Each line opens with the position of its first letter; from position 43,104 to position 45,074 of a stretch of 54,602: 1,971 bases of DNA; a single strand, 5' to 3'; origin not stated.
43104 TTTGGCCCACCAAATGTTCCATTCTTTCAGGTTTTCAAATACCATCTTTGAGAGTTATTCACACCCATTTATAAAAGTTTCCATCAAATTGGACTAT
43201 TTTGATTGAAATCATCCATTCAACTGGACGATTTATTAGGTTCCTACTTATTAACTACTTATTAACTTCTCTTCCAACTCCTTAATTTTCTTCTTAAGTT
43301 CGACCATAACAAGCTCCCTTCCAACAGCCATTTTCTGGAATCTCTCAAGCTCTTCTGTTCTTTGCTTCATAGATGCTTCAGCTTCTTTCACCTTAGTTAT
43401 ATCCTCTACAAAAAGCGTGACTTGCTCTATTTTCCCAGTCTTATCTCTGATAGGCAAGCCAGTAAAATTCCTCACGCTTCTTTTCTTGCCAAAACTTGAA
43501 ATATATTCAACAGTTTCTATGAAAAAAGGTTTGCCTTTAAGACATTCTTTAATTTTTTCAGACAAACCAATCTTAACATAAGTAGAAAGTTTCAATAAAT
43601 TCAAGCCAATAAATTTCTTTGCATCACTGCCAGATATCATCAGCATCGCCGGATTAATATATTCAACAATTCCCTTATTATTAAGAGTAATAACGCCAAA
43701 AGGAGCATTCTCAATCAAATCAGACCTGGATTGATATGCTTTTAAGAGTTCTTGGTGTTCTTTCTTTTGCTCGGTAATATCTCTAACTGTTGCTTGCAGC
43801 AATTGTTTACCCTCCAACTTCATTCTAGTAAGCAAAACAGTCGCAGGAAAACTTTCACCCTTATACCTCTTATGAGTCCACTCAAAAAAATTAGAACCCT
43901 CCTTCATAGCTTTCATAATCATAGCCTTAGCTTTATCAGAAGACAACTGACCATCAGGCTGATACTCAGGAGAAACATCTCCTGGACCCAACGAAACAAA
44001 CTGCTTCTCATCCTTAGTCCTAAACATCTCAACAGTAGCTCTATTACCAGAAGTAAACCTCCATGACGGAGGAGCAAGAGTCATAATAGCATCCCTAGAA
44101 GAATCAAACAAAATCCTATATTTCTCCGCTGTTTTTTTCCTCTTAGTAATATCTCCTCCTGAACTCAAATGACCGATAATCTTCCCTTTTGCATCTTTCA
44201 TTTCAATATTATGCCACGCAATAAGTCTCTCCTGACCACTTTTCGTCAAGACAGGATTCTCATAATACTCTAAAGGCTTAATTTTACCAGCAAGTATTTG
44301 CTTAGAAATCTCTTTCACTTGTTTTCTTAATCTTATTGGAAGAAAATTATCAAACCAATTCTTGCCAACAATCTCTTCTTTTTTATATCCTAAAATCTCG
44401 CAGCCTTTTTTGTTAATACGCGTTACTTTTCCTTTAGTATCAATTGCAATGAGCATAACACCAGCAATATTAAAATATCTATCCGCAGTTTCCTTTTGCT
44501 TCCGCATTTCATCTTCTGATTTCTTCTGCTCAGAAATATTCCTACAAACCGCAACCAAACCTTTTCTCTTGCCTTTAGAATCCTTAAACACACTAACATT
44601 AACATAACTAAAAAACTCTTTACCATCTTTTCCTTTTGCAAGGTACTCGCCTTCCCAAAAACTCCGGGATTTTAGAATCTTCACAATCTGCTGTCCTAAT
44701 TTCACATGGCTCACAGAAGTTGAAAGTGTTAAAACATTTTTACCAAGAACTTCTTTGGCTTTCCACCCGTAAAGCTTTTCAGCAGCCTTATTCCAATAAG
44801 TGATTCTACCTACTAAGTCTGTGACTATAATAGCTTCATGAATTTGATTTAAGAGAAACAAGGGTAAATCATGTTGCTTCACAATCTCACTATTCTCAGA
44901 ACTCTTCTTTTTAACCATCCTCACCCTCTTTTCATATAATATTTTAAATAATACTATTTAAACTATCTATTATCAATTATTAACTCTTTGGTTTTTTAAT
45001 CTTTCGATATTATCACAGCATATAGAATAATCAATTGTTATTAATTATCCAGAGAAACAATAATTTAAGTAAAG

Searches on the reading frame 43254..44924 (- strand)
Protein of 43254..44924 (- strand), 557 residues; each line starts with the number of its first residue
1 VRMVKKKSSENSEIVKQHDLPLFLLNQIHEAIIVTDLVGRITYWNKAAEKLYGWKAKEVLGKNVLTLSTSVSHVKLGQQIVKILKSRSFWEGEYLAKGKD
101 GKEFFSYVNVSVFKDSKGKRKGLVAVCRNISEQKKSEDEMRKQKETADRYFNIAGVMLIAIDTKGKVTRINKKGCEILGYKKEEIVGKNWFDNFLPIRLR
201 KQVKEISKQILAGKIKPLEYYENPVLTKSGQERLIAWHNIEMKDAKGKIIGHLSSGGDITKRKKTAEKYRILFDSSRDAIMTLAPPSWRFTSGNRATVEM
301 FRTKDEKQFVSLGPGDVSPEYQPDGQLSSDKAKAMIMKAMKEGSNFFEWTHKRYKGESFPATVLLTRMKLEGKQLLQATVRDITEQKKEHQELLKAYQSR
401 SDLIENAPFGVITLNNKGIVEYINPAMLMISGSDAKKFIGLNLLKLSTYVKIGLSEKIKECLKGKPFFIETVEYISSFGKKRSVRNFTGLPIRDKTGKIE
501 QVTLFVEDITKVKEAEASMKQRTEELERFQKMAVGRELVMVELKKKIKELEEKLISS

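Call 51: search_protein_families(library=pfam, proteins=[window:43254-44924:-], max_evalue=0.01)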
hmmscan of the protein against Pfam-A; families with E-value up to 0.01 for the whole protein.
window:43254-44924:- (557 aa): 7 families
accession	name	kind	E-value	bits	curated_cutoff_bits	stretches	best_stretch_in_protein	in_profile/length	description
PF13426.13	PAS_9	-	1.2e-42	144.8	27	4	30-132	2-103/103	PAS domain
PF08448.16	PAS_4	-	6.8e-37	126.5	23.1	3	25-134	1-109/110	PAS fold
PF00989.32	PAS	-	1.3e-34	119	22.6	3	24-130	6-113/113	PAS fold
PF13188.13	PAS_8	-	2.4e-23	81.6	21.8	2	24-63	6-42/65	PAS domain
PF08447.18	PAS_3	-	4.2e-14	53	25.6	2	42-126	2-88/89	PAS fold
PF24820.1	Diguanyl_cycl_sensor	-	3.9e-11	43.3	28.1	1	158-218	9-70/109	Diguanylate cyclase-like sensor domain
PF12860.13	PAS_7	-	0.00022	21.8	27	0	25-59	1-35/115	PAS fold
